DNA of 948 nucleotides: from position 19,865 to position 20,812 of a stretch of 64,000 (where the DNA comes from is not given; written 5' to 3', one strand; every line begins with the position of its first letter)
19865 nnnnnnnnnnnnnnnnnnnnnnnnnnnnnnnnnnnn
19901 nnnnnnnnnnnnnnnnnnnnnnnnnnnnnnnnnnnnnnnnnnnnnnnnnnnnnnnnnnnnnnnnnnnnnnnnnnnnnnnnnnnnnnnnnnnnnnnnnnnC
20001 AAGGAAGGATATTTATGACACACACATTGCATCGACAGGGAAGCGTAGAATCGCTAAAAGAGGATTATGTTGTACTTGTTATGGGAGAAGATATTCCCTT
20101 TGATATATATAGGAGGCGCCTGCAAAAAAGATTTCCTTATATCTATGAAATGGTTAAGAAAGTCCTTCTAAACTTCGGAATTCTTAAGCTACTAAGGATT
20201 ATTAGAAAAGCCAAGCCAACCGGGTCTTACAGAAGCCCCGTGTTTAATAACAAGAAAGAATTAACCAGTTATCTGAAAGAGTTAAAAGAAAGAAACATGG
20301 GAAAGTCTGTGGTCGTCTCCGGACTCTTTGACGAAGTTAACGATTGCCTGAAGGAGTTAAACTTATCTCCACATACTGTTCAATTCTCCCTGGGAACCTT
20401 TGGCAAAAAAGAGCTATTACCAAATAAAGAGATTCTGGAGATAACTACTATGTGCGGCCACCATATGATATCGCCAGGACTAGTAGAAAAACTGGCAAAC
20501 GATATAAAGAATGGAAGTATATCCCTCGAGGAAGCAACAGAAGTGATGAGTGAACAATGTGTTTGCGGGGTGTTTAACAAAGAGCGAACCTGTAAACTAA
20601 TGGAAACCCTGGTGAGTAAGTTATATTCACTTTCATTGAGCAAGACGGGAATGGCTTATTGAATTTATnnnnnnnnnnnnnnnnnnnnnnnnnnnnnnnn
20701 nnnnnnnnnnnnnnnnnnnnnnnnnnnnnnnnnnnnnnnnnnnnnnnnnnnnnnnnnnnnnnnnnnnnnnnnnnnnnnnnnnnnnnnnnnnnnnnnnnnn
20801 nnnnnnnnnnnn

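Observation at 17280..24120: Unusual decoration module inside the polysaccharide locus: FemAB/GNAT-like, Fe-S protein, methyltransferase, PaaK/CapK-like adenylating enzyme and Leu/Phe-type amino-acid dehydrogenase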

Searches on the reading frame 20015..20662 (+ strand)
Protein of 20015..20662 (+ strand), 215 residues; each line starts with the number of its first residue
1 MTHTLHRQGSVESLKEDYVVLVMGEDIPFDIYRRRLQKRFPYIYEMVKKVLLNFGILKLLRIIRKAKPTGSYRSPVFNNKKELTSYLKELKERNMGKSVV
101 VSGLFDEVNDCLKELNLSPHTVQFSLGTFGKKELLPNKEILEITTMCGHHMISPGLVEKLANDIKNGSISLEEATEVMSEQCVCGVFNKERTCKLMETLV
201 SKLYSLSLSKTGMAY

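Call 3: search_protein_families(library=pfam, proteins=[window:20015-20662:+], max_evalue=0.01)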
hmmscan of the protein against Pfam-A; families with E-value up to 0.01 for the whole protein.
window:20015-20662:+ (215 aa): 0 families

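Call 5: search_protein_families(library=ncbifam, proteins=[window:20015-20662:+], max_evalue=0.01)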
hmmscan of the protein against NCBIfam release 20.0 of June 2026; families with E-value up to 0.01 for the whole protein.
window:20015-20662:+ (215 aa): 0 families

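Call 10: find_homologous_proteins(query=window:20015-20662:+)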
Query window:20015-20662:+ (215 aa): 734 proteins with E <= 0.001 among 1006 candidates; the best 120 are listed.
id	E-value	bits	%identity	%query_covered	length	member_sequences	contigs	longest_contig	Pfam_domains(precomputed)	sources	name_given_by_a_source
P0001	1.6e-136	471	100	100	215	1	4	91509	-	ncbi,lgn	-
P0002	9.0e-118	409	87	100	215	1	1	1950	-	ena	-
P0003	2.6e-116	405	86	100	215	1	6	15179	-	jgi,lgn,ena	-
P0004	1.1e-115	403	85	100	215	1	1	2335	-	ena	-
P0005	1.3e-115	402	85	100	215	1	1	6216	-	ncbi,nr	ncbi:hypothetical protein MUO65_04440 [bacterium]|nr:hypothetical protein [bacterium]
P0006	6.8e-115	400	84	100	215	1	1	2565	-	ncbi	-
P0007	1.2e-114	399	85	100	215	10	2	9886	-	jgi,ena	-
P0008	3.5e-114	398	89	93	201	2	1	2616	-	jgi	-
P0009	8.6e-114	396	84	100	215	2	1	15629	-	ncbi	ncbi:MAG: hypothetical protein ACETWM_01735 [Candidatus Lokiarchaeia archaeon]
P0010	1.5e-113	396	84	100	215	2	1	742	-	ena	-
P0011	2.7e-113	395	84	100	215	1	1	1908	-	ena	-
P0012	3.3e-113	395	83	100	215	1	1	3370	-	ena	-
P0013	4.3e-113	394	83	100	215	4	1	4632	-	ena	-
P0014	1.7e-112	392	84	100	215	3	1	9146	-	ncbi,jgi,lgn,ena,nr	ncbi:MAG: hypothetical protein OEY92_02070 [Elusimicrobiota bacterium]|nr:hypothetical protein [Elus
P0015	1.3e-109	383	83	98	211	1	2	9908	-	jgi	-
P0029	4.3e-89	316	71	93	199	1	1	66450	-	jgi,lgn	-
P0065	1.1e-53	200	49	93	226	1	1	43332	-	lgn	-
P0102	1.8e-46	177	49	94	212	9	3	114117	-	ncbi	ncbi:MAG: hypothetical protein QXI59_06900 [Candidatus Bathyarchaeia archaeon]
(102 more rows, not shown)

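Call 11: find_encoding_contigs(protein=P0029, flank=10000, max_places=2)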
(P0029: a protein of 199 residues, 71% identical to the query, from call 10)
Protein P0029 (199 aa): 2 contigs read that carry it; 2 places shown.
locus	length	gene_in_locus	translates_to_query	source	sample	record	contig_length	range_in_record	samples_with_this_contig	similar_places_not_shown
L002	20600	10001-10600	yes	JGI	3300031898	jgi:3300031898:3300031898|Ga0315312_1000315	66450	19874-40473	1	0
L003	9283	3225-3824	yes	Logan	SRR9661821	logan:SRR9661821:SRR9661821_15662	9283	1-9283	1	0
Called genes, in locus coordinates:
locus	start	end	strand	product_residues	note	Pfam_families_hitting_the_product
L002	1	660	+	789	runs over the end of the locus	PF13439:Glyco_transf_4, PF00534:Glycos_transf_1, PF13692:Glyco_trans_1_4, PF13524:Glyco_trans_1_2 (weak)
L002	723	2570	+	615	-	PF13522:GATase_6, PF13537:GATase_7, PF00733:Asn_synthase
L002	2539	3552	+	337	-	PF13477:Glyco_trans_4_2 (weak), PF13439:Glyco_transf_4, PF13579:Glyco_trans_4_4, PF00534:Glycos_transf_1, PF13692:Glyco_trans_1_4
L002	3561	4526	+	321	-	PF01073:3Beta_HSD, PF01370:Epimerase, PF02719:Polysacc_synt_2, PF04321:RmlD_sub_bind, PF07993:NAD_binding_4 (faint), PF16363:GDP_Man_Dehyd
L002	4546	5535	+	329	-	PF01073:3Beta_HSD, PF01370:Epimerase, PF02719:Polysacc_synt_2, PF04321:RmlD_sub_bind, PF05368:NmrA, PF07993:NAD_binding_4, PF16363:GDP_Man_Dehyd, PF13460:NAD_binding_10, +1 more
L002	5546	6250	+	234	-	PF00483:NTP_transferase, PF12804:NTP_transf_3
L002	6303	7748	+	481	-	PF00278:Orn_DAP_Arg_deC, PF01168:Ala_racemase_N (faint), PF02784:Orn_Arg_deC_N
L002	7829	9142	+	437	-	PF27533:CapK_C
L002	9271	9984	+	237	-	PF00037:Fer4, PF12797:Fer4_2 (faint), PF12800:Fer4_4 (faint), PF12837:Fer4_6 (faint), PF12838:Fer4_7 (weak), PF13237:Fer4_10 (faint), PF13484:Fer4_16 (faint), PF14697:Fer4_21 (weak)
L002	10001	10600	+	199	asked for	-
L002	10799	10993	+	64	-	-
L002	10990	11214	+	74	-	PF08241:Methyltransf_11, PF13847:Methyltransf_31 (weak)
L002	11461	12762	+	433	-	PF27533:CapK_C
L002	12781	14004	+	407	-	PF02812:ELFV_dehydrog_N, PF00208:ELFV_dehydrog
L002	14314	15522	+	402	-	PF02786:CPSase_L_D2 (faint), PF15632:ATPgrasp_Ter (weak)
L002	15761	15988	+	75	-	-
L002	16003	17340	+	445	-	PF03721:UDPG_MGDP_dh_N, PF00984:UDPG_MGDP_dh, PF03720:UDPG_MGDP_dh_C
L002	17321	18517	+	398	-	PF13439:Glyco_transf_4, PF13579:Glyco_trans_4_4, PF00534:Glycos_transf_1, PF13692:Glyco_trans_1_4, PF13524:Glyco_trans_1_2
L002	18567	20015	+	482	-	PF13727:CoA_binding_3, PF02397:Bac_transf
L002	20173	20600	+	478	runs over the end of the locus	PF22842:Pel9A-like_beta_helix, PF13229:Beta_helix, PF13860:FlgD_ig (weak)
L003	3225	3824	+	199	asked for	-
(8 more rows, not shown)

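Call 12: find_encoding_contigs(protein=P0102, flank=10000, max_places=2)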
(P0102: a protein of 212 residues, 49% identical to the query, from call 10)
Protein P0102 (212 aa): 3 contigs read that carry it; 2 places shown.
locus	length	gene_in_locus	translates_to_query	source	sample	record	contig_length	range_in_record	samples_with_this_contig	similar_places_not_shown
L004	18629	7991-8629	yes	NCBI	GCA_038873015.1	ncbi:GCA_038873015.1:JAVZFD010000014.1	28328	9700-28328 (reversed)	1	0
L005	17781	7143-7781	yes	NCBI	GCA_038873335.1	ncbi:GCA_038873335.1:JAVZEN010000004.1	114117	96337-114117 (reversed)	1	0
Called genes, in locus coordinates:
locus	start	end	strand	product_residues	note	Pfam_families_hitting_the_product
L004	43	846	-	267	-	PF00902:TatC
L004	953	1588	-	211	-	PF12804:NTP_transf_3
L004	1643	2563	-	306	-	PF01937:ARMT1-like_dom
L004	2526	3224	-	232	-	PF00121:TIM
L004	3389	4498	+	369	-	PF01950:FBPase_3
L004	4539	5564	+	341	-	PF00044:Gp_dh_N, PF02800:Gp_dh_C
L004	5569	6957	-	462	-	PF13660:DUF4147, PF05161:MOFRL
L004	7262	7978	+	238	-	PF00037:Fer4 (weak), PF12837:Fer4_6 (faint), PF12838:Fer4_7 (weak), PF13187:Fer4_9 (weak), PF13484:Fer4_16 (faint), PF14697:Fer4_21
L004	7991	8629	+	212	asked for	-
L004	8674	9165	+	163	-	PF12797:Fer4_2 (faint), PF13237:Fer4_10 (faint), PF13247:Fer4_11, PF12838:Fer4_7 (weak), PF00037:Fer4, PF12837:Fer4_6 (weak), PF14697:Fer4_21, PF12838:Fer4_7 (weak), +5 more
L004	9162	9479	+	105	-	PF02597:ThiS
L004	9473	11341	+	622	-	PF02730:AFOR_N, PF01314:AFOR_C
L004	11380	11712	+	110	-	-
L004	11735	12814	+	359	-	PF02366:PMT, PF13231:PMT_2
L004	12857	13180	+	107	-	PF01588:tRNA_bind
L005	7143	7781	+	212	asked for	-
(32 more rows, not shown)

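Call 13: find_encoding_contigs(protein=P0065, flank=10000, max_places=2)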
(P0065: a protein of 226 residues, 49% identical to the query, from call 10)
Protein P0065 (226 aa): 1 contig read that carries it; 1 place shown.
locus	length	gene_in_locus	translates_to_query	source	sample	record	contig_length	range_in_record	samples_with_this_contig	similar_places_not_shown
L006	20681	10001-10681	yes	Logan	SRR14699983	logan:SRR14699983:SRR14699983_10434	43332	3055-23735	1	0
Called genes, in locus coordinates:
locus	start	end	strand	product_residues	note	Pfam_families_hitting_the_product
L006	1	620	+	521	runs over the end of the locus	PF01039:Carboxyl_trans, PF03255:ACCA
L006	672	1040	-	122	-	PF14947:HTH_45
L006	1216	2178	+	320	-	PF00106:adh_short, PF01073:3Beta_HSD, PF01370:Epimerase, PF02719:Polysacc_synt_2, PF04321:RmlD_sub_bind, PF05368:NmrA, PF07993:NAD_binding_4, PF16363:GDP_Man_Dehyd, +2 more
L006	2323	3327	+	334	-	PF00953:Glycos_transf_4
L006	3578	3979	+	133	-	-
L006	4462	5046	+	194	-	-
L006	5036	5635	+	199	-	PF07760:DUF1616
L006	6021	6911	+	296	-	PF00535:Glycos_transf_2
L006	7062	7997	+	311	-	PF00535:Glycos_transf_2, PF13641:Glyco_tranf_2_3 (faint), PF13632:Glyco_trans_2_3 (weak)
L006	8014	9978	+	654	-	PF13522:GATase_6, PF13537:GATase_7, PF00733:Asn_synthase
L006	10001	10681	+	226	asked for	-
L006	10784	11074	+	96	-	-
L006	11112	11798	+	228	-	PF27533:CapK_C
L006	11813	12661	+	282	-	PF01209:Ubie_methyltran, PF01555:N6_N4_Mtase (faint), PF13489:Methyltransf_23, PF13847:Methyltransf_31, PF08241:Methyltransf_11, PF08242:Methyltransf_12, PF13649:Methyltransf_25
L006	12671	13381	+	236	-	PF00037:Fer4 (weak), PF12797:Fer4_2 (faint), PF12837:Fer4_6 (faint), PF14697:Fer4_21 (weak)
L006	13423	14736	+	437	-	PF27533:CapK_C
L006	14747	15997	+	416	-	PF02812:ELFV_dehydrog_N, PF00208:ELFV_dehydrog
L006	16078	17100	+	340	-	PF00535:Glycos_transf_2, PF10111:Glyco_tranf_2_2, PF13641:Glyco_tranf_2_3, PF13506:Glyco_transf_21 (weak), PF13632:Glyco_trans_2_3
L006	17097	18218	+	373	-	PF01663:Phosphodiest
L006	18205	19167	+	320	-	-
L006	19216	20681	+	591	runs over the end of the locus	-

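Call 16: find_related_loci(query=A1, collection=genome_contigs, flank=10000)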
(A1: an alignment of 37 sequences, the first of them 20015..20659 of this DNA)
Query A1 (215 aa) in genome_contigs; peptide patterns used: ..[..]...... (x = any residue, [..] = any of these).
359 stretches matched a pattern; 355 encode a relative of the query (tblastn E <= 1e-3); the best 80 are kept; 80 distinct loci.
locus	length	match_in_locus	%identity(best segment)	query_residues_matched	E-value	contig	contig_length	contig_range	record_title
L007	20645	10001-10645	80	1-215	7e-109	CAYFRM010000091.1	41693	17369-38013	MAG TPA_asm: uncultured Clostridia bacterium isolate ERP108616_co1_251 genome assembly, contig: k119_1955900, whole geno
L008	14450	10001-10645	75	1-215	1e-106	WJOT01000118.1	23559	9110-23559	MAG: Clostridia bacterium isolate 1244-F3-H4-B3 F3H4_C80, whole genome shotgun sequence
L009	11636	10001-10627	48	1-203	1e-58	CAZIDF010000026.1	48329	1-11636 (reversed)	MAG TPA_asm: uncultured Eubacteriales bacterium isolate SRP185410_co2_332 genome assembly, contig: NODE_684_length_48329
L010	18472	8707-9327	49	1-202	8e-52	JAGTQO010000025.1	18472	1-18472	MAG: Candidatus Bathyarchaeota archaeon isolate QZM_A2_bin_35 QZM_A2_bin_35_scaffold_1765_curated, whole genome shotgun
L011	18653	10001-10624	45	1-203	3e-51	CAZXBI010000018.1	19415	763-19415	MAG TPA_asm: uncultured Syntrophorhabdus sp. isolate SRP302447_co4_432 genome assembly, contig: NODE_7338_length_19415_c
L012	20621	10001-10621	46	1-202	3e-50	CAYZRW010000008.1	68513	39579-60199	MAG TPA_asm: uncultured Candidatus Bathyarchaeia archaeon isolate SRP098346_co1_347 genome assembly, contig: NODE_128_le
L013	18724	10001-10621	46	1-202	2e-49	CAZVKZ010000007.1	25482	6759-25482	MAG TPA_asm: uncultured Candidatus Bathyarchaeia archaeon isolate binchicken_co10_289 genome assembly, contig: NODE_789_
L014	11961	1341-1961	46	1-202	1e-49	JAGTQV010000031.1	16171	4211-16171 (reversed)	MAG: Candidatus Bathyarchaeota archaeon isolate QZM_B1_bin_58 QZM_B1_bin_58_scaffold_3694_curated, whole genome shotgun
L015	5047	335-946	40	1-202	2e-49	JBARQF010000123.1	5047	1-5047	MAG: Dehalococcoidales bacterium isolate MFD13432_ilm_asm_bin21 k127_59204, whole genome shotgun sequence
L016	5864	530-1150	46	1-202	5e-49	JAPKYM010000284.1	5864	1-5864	MAG: Candidatus Bathyarchaeota archaeon isolate LacPavin_0920_SED5_MAG_47_8 LacPavin_0920_SED5_scaffold_1095564, whole g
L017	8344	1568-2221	43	1-213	3e-49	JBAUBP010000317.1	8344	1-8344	MAG: Candidatus Bathyarchaeia archaeon isolate MFD12973_ilm_asm_bin19 k127_506922, whole genome shotgun sequence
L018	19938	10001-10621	45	1-202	5e-49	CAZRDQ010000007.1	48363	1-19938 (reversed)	MAG TPA_asm: uncultured Candidatus Bathyarchaeia archaeon isolate SRP098346_co1_450 genome assembly, contig: NODE_353_le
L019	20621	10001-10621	44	1-202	1e-48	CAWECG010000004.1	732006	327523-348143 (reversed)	MAG: Candidatus Bathyarchaeota archaeon isolate MFD03726.bin.1.224 genome assembly, contig: contig_35660, whole genome s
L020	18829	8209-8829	44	1-202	1e-48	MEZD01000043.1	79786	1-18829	MAG: Candidatus Bathyarchaeota archaeon RBG_13_38_9 RBG_13_scaffold_71, whole genome shotgun sequence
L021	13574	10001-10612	42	1-202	5e-48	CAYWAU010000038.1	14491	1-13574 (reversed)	MAG TPA_asm: uncultured Dehalococcoidaceae bacterium isolate binchicken_co100_127 genome assembly, contig: NODE_6609_len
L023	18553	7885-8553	46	1-200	1e-47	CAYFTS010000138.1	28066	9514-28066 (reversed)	MAG TPA_asm: uncultured Candidatus Bathyarchaeia archaeon isolate ERP108616_co1_179 genome assembly, contig: k119_858766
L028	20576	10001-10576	42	1-199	5e-45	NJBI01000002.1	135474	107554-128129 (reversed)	MAG: Promethearchaeota archaeon Loki_b31 56, whole genome shotgun sequence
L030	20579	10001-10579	45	1-200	5e-45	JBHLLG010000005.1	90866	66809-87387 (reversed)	MAG: Candidatus Hermodarchaeota archaeon isolate DZ1M.411 DZ1M.411@602, whole genome shotgun sequence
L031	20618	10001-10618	43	1-200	5e-45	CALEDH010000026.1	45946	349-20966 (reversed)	MAG: uncultured Sulfolobales archaeon isolate S1_Bin_MAXBIN__086_1 genome assembly, contig: c_000001375453, whole genome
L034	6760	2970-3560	44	1-205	1e-44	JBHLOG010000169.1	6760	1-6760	MAG: Promethearchaeota archaeon isolate DZ3M.289 DZ3M.289@44929, whole genome shotgun sequence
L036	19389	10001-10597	40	1-205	2e-44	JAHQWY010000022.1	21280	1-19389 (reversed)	MAG: Promethearchaeia archaeon isolate WORC5 WOR136_contig-100_125, whole genome shotgun sequence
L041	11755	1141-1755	43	1-202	1e-44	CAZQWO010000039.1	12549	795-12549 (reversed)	MAG TPA_asm: uncultured Dehalococcoidaceae bacterium isolate binchicken_co332_95 genome assembly, contig: NODE_1200_leng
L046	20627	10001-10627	40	1-202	3e-44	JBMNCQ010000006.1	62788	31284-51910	MAG: Peptococcaceae bacterium isolate Bins.048 NODE_1042, whole genome shotgun sequence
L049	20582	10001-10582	43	1-200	1e-43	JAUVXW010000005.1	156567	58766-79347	MAG: Promethearchaeota archaeon isolate CSMAG_1226 CSMAG_1226_k141_1380305_length_156567_cov_22.4990, whole genome shotg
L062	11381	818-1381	42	2-196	3e-43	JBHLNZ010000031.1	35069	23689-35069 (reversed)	MAG: Promethearchaeota archaeon isolate DZ2S.411 DZ2S.411@3309, whole genome shotgun sequence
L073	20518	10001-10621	40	1-202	5e-42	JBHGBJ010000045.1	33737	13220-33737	MAG: Thermodesulfobacteriota bacterium isolate SBS.BIN.12 SBSBIN12_contig_45, whole genome shotgun sequence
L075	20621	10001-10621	40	1-202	3e-42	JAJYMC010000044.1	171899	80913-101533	MAG: Bacillota bacterium isolate DBS2-4.bin104 NODE_84_length_171899_cov_2.2331, whole genome shotgun sequence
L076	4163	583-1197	41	1-202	3e-42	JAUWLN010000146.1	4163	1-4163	MAG: Dehalococcoidia bacterium isolate CSMAG_2373 CSMAG_2373_k141_1761956_length_4163_cov_5.7307, whole genome shotgun s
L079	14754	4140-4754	36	1-202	6e-42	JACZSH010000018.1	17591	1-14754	MAG: Chloroflexota bacterium isolate B10T3L11 B10T3L11_NODE2960, whole genome shotgun sequence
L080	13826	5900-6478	39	1-200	4e-42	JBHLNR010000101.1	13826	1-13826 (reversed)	MAG: Promethearchaeota archaeon isolate DZ2S.368 DZ2S.368@14626, whole genome shotgun sequence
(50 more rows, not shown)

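Call 21: search_protein_families(library=pfam, proteins=[L012:11621-13480:+, L036:12403-13458:+, L075:6148-7134:+, L036:6644-7402:+, L034:3684-4322:+, L046:12355-13866:+, L080:7365-8312:+, L073:8427-9149:+, L030:7969-9246:+, L041:1808-3073:+], max_evalue=0.001)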
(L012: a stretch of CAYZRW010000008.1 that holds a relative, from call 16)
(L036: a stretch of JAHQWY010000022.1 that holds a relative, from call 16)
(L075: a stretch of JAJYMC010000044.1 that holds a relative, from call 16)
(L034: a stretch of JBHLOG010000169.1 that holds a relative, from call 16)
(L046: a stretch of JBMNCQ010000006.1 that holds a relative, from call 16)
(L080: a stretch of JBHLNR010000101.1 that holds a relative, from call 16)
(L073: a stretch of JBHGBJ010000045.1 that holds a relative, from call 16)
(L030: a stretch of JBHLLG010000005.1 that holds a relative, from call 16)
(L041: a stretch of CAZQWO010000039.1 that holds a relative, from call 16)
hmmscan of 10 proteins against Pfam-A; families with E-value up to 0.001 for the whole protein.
L012:11621-13480:+ (619 aa): 2 families
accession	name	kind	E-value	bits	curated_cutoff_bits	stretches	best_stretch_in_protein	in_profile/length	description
PF01314.23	AFOR_C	-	1e-125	420.3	27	1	222-610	2-385/385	Aldehyde ferredoxin oxidoreductase, domains 2 & 3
PF02730.20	AFOR_N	-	4.2e-75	252.3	29.8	1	9-208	1-199/199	Aldehyde ferredoxin oxidoreductase, N-terminal domain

L036:12403-13458:+ (351 aa): 6 families
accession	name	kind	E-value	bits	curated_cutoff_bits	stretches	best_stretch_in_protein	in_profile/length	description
PF00107.32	ADH_zinc_N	-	1.1e-27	97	31.8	1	183-309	3-127/129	Zinc-binding dehydrogenase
PF08240.17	ADH_N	-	3.9e-25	88.5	23.5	1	26-132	1-98/104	Alcohol dehydrogenase GroES-like domain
PF16912.11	Glu_dehyd_C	-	4.6e-10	39.8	34.9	1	150-347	4-209/211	Glucose dehydrogenase C-terminus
PF06325.19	PrmA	-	1.1e-05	25.5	22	1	168-243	159-231/296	Ribosomal protein L11 methyltransferase (PrmA)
PF13602.12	ADH_zinc_N_2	-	6.2e-05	24.4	27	1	215-341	2-128/134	Zinc-binding dehydrogenase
PF02254.24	TrkA_N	-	0.0009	20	23.8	0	174-253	1-77/116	TrkA-N domain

L075:6148-7134:+ (328 aa): 3 families
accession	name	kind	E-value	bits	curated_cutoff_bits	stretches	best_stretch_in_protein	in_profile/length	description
PF03401.19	TctC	-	3.9e-30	105.7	27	1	63-316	10-264/274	Tripartite tricarboxylate transporter family receptor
PF13379.11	NMT1_2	-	1.3e-05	25.6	24.7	0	178-227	31-82/252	NMT1-like family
PF12974.12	Phosphonate-bd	-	3.9e-05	23.6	27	1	176-230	23-77/242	ABC transporter, phosphonate, periplasmic substrate-binding protein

L036:6644-7402:+ (252 aa): 0 families

L034:3684-4322:+ (212 aa): 5 families
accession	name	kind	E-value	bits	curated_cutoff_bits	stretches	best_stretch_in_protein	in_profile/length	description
PF03807.23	F420_oxidored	-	1.5e-21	77.3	21.6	1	2-90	1-92/94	NADP oxidoreductase coenzyme F420-dependent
PF03446.21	NAD_binding_2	-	2.8e-05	24.6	21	1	2-94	1-97/161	NAD binding domain of 6-phosphogluconate dehydrogenase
PF01210.29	NAD_Gly3P_dh_N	-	0.00016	22.1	23.1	0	2-40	1-39/158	NAD-dependent glycerol-3-phosphate dehydrogenase N-terminus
PF07991.19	KARI_N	-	0.00046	20.2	20.6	1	2-68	6-70/165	Acetohydroxy acid isomeroreductase, NADPH-binding domain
PF10727.15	Rossmann-like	-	0.00097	19.3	23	0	2-72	16-86/131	Rossmann-like domain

L046:12355-13866:+ (503 aa): 1 family
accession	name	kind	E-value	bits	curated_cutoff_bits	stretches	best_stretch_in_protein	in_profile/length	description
PF01970.21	TctA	-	1.5e-142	475.6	28.9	1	20-441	1-423/423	Tripartite tricarboxylate transporter TctA family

L080:7365-8312:+ (315 aa): 4 families
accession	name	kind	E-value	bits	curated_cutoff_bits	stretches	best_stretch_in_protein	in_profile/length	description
PF06267.17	DUF1028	-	1e-71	241.2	26.2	1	17-212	1-193/193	Family of unknown function (DUF1028)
PF13432.12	TPR_16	-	7.7e-06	26.7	32.7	1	226-281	2-57/65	Tetratricopeptide repeat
PF07719.23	TPR_2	-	8.9e-05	22.8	27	0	226-249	6-29/34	Tetratricopeptide repeat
PF14559.12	TPR_19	-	0.00038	21.2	25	1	231-290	1-63/68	Tetratricopeptide repeat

L073:8427-9149:+ (240 aa): 4 families
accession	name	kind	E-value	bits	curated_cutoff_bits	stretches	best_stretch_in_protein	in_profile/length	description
PF00392.27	GntR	-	4.7e-21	74.6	27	1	18-75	3-60/64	Bacterial regulatory proteins, gntR family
PF07729.17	FCD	-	4.2e-19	69.6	24.3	1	106-226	1-123/125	FCD domain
PF14502.12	HTH_41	-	2.9e-05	23.8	25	1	34-77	1-45/48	Helix-turn-helix domain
PF02082.26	Rrf2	-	0.0005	20.7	30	0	35-94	19-78/132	Iron-dependent Transcriptional regulator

L030:7969-9246:+ (425 aa): 3 families
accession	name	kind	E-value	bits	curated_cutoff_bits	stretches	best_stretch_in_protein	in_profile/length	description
PF07690.21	MFS_1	-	4.6e-50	170.9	33.4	2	13-373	1-346/347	Major Facilitator Superfamily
PF12832.13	MFS_1_like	-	1.2e-13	51.4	25.2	1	15-264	6-255/373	MFS_1 like family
PF00083.30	Sugar_tr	-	1.5e-09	37.7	22.3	1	41-408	44-438/452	Sugar (and other) transporter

L041:1808-3073:+ (421 aa): 3 families
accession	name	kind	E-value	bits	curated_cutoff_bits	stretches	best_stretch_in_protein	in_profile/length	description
PF09861.14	Lar_N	-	1.6e-62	210.8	23.3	1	13-209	4-203/204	Lactate racemase N-terminal domain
PF21113.2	LarA_C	-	6.1e-34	117.6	25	1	273-412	4-147/152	Lactate racemase C-terminal domain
PF04015.17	DUF362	-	0.00026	21.5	24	1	123-234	61-163/200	Domain of unknown function (DUF362)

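Call 22: predict_structure(alignment_id=A1)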
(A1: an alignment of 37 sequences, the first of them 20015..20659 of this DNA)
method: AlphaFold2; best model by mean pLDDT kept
length: 215 residues; sequences in the alignment: 37
mean_pLDDT: 82.8   pTM: 0.71
mean pLDDT of the five models: 82.8, 81.8, 81.4, 78.8, 59.7
residues with pLDDT >= 90: 111; 70-90: 63; 50-70: 20; < 50: 21
segments of 3 or more residues with pLDDT < 50: 1-3, 25-29, 61-72
pLDDT, mean of each block of 10 residues (from residue 1): 69 94 58 69 78 62 40 76 95 87 95 95 86 92 87 95 98 95 88 97 89 70
secondary structure, 60 per line:
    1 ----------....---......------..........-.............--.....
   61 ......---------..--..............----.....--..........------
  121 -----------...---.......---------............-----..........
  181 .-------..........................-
elements in order: H11-14 E18-23 H30-39 H41-53 H56-66 H80-93 E98-102 H105-114 H138-144 H154-165 H171-181 H189-214

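Call 32: search_solved_structures(query=A1, max_evalue=10)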
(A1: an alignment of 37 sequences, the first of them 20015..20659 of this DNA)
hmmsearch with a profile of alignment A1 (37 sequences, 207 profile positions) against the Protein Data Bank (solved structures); distinct sequences matched with E-value up to 10: 1.
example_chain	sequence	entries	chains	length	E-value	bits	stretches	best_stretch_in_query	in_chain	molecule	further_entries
7ane_i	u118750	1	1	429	1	12.3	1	8-99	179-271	uS15m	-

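Call 54: search_protein_families(library=pfam, proteins=[L023:5044-5652:+], max_evalue=0.001)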
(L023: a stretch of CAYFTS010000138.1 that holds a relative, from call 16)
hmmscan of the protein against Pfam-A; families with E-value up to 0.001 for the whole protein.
L023:5044-5652:+ (202 aa): 1 family
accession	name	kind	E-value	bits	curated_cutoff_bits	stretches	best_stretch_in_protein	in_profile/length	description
PF07760.16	DUF1616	-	1.5e-14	54.3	31.6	1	14-129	157-272/307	Protein of unknown function (DUF1616)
